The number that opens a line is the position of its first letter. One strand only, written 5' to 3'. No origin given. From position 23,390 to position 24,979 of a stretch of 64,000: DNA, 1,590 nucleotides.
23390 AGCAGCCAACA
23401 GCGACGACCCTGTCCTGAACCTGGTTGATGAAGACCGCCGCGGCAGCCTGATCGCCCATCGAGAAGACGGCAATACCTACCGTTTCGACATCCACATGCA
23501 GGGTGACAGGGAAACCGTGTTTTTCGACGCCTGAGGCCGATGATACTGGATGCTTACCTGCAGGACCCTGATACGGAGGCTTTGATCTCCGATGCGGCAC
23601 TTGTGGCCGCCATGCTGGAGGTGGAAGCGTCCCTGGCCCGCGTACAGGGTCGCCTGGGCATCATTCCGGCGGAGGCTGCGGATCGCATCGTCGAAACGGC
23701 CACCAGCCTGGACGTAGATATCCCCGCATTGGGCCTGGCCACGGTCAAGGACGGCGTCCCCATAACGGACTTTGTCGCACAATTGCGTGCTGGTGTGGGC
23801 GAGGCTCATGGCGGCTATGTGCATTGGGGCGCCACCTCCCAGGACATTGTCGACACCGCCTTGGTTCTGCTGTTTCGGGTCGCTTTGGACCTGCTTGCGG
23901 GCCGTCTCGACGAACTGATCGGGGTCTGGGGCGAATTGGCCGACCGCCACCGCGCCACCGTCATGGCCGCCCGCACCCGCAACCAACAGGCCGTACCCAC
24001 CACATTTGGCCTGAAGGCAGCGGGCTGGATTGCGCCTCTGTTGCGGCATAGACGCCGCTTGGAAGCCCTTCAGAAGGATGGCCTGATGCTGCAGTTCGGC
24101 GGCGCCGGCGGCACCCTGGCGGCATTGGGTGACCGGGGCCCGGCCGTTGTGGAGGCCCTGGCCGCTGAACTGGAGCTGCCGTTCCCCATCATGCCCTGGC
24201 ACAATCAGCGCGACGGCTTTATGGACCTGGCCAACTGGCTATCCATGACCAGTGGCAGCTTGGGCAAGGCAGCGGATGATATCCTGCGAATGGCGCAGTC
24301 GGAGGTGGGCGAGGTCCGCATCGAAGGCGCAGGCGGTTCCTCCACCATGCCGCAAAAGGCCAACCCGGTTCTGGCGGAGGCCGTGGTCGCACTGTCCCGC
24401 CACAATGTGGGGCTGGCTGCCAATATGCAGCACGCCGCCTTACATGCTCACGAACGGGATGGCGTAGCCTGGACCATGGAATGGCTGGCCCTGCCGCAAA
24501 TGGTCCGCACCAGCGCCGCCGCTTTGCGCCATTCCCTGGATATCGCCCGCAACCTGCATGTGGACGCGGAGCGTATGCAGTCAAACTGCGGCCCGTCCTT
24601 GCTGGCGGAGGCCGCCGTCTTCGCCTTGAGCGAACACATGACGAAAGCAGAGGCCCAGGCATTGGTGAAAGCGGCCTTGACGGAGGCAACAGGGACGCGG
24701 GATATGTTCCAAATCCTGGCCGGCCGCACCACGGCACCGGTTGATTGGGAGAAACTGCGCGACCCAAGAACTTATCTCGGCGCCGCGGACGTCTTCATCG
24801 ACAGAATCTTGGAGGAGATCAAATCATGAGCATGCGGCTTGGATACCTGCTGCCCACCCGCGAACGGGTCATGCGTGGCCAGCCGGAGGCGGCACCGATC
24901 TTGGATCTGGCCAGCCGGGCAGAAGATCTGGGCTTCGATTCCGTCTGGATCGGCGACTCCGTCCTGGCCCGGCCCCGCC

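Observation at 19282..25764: Non-canonical protocatechuate operon: pcaHGB flanked by an amidohydrolase, two luciferase-like oxidoreductases and an ABM monooxygenase, without pcaC/pcaD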

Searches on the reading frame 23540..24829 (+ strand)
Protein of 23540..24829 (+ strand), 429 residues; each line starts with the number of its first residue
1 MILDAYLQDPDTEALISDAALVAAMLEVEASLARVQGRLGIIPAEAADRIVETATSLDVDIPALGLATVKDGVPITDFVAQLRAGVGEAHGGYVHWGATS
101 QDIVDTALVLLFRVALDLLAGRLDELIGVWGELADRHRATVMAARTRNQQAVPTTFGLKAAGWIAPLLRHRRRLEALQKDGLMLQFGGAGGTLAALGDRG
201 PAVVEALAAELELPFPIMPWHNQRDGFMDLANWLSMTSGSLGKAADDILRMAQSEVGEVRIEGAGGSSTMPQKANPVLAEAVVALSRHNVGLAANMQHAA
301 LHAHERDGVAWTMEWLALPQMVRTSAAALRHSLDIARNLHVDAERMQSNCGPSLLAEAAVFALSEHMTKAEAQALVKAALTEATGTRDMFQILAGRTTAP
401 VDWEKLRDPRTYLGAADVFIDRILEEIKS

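Call 3: search_protein_families(library=pfam, proteins=[window:23540-24829:+])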
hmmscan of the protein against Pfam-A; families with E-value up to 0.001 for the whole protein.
window:23540-24829:+ (429 aa): 2 families
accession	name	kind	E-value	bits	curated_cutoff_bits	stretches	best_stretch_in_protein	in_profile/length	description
PF00206.25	Lyase_1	-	6.6e-40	137.9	27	1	28-286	31-307/312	Lyase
PF10397.14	ADSL_C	-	6.1e-05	23.7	32.7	1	354-422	3-78/79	Adenylosuccinate lyase C-terminus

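Call 4: search_protein_families(library=ncbifam, proteins=[window:23540-24829:+])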
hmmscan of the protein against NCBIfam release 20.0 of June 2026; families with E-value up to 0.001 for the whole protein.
window:23540-24829:+ (429 aa): 17 families
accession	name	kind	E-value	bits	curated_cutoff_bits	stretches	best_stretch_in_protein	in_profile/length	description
NF006554.0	PRK09053.1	equivalog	5.5e-112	374.9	595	1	2-427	8-448/453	3-carboxy-cis,cis-muconate cycloisomerase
TIGR02426.1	protocat_pcaB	equivalog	3.4e-109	364.8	355.75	1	3-339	2-338/338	3-carboxy-cis,cis-muconate cycloisomerase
NF004631.0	PRK05975.1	equivalog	4.1e-100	335.2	371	1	2-340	10-346/352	3-carboxy-cis,cis-muconate cycloisomerase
NF052536.2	CoM_syn_XcbD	exception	4.2e-86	289.4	600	1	8-424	15-443/443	3-sulfopropionylcysteine synthase XcbD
NF006500.1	PRK08937.2-4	subfamily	4.8e-85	286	626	1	10-428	17-447/448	adenylosuccinate lyase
NF052556.1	NtrsucLyaStm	equivalog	2e-79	267.7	650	1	12-425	27-465/466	nitrosuccinate lyase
TIGR00928.1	purB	equivalog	1.9e-56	191.7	326.2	1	13-423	11-435/436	adenylosuccinate lyase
NF006764.0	PRK09285.1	equivalog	4.9e-17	61.5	446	1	90-422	113-454/456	adenylosuccinate lyase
TIGR00838.1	argH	equivalog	1.9e-16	60.1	279.5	1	14-284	20-292/455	argininosuccinate lyase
NF008909.0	PRK12273.1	subfamily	2.5e-15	56.3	510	1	101-388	144-439/474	aspartate ammonia-lyase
NF009089.0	PRK12425.1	equivalog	2.5e-13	49.7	840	1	93-389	131-436/464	class II fumarate hydratase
NF002563.0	PRK02186.1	subfamily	1e-11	43.9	625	1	39-337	455-751/890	argininosuccinate lyase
NF052535.1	CoM_syn_XcbC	exception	8.8e-11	41.2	575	1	20-349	34-360/495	2-phosphosulfolactate phosphatase XcbC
TIGR00979.1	fumC_II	equivalog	8.9e-10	37.9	664.75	1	99-386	136-432/458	class II fumarate hydratase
NF008964.0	PRK12308.1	equivalog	3.4e-09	35.6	657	1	80-291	90-301/624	argininosuccinate lyase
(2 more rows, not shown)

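Call 24: search_solved_structures(query=window:23540-24829:+, show_alignments=2, max_evalue=1e-20)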
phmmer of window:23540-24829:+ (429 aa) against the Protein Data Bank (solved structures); distinct sequences matched with E-value up to 1e-20: 17.
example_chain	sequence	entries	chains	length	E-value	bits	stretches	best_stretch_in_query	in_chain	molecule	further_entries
3c8t_A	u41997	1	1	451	1.4e-75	258.2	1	11-424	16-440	Fumarate lyase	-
9h3i_D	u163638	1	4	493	7.4e-75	255.8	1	10-425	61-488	Trans-aconitate decarboxylase 1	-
9h4h_A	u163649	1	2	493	7.6e-75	255.8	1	10-425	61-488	Trans-aconitate decarboxylase 1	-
9xb2_A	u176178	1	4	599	1.1e-74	255.3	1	10-425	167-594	Ubiquitin-like protein SMT3,Trans-aconitate decarboxylase 1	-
9h4e_B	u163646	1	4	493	1.7e-74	254.7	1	10-425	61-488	Trans-aconitate decarboxylase 1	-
1q5n_A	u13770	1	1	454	2e-73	251.1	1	10-428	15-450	3-carboxy-cis,cis-muconate cycloisomerase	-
9h4g_A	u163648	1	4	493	1.1e-72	248.7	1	10-425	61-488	Trans-aconitate decarboxylase 1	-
1re5_A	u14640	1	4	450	7.4e-70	239.4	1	2-426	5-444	3-carboxy-cis,cis-muconate cycloisomerase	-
2fel_A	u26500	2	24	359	7.8e-69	236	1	9-330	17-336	3-carboxy-cis,cis-muconate lactonizing enzyme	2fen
5xny_A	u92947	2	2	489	2.3e-61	211.4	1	11-424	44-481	CreD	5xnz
1dof_A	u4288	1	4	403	2.9e-37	132.1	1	13-365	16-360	ADENYLOSUCCINATE LYASE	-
1f1o_A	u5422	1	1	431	1.1e-33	120.2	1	9-392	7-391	ADENYLOSUCCINATE LYASE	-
1c3u_A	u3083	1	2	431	1e-31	113.8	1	16-377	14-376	ADENYLOSUCCINATE LYASE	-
1c3c_A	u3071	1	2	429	1.2e-31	113.6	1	17-377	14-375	PROTEIN (ADENYLOSUCCINATE LYASE)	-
2pfm_A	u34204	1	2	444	2e-31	112.8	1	10-394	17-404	Adenylosuccinate lyase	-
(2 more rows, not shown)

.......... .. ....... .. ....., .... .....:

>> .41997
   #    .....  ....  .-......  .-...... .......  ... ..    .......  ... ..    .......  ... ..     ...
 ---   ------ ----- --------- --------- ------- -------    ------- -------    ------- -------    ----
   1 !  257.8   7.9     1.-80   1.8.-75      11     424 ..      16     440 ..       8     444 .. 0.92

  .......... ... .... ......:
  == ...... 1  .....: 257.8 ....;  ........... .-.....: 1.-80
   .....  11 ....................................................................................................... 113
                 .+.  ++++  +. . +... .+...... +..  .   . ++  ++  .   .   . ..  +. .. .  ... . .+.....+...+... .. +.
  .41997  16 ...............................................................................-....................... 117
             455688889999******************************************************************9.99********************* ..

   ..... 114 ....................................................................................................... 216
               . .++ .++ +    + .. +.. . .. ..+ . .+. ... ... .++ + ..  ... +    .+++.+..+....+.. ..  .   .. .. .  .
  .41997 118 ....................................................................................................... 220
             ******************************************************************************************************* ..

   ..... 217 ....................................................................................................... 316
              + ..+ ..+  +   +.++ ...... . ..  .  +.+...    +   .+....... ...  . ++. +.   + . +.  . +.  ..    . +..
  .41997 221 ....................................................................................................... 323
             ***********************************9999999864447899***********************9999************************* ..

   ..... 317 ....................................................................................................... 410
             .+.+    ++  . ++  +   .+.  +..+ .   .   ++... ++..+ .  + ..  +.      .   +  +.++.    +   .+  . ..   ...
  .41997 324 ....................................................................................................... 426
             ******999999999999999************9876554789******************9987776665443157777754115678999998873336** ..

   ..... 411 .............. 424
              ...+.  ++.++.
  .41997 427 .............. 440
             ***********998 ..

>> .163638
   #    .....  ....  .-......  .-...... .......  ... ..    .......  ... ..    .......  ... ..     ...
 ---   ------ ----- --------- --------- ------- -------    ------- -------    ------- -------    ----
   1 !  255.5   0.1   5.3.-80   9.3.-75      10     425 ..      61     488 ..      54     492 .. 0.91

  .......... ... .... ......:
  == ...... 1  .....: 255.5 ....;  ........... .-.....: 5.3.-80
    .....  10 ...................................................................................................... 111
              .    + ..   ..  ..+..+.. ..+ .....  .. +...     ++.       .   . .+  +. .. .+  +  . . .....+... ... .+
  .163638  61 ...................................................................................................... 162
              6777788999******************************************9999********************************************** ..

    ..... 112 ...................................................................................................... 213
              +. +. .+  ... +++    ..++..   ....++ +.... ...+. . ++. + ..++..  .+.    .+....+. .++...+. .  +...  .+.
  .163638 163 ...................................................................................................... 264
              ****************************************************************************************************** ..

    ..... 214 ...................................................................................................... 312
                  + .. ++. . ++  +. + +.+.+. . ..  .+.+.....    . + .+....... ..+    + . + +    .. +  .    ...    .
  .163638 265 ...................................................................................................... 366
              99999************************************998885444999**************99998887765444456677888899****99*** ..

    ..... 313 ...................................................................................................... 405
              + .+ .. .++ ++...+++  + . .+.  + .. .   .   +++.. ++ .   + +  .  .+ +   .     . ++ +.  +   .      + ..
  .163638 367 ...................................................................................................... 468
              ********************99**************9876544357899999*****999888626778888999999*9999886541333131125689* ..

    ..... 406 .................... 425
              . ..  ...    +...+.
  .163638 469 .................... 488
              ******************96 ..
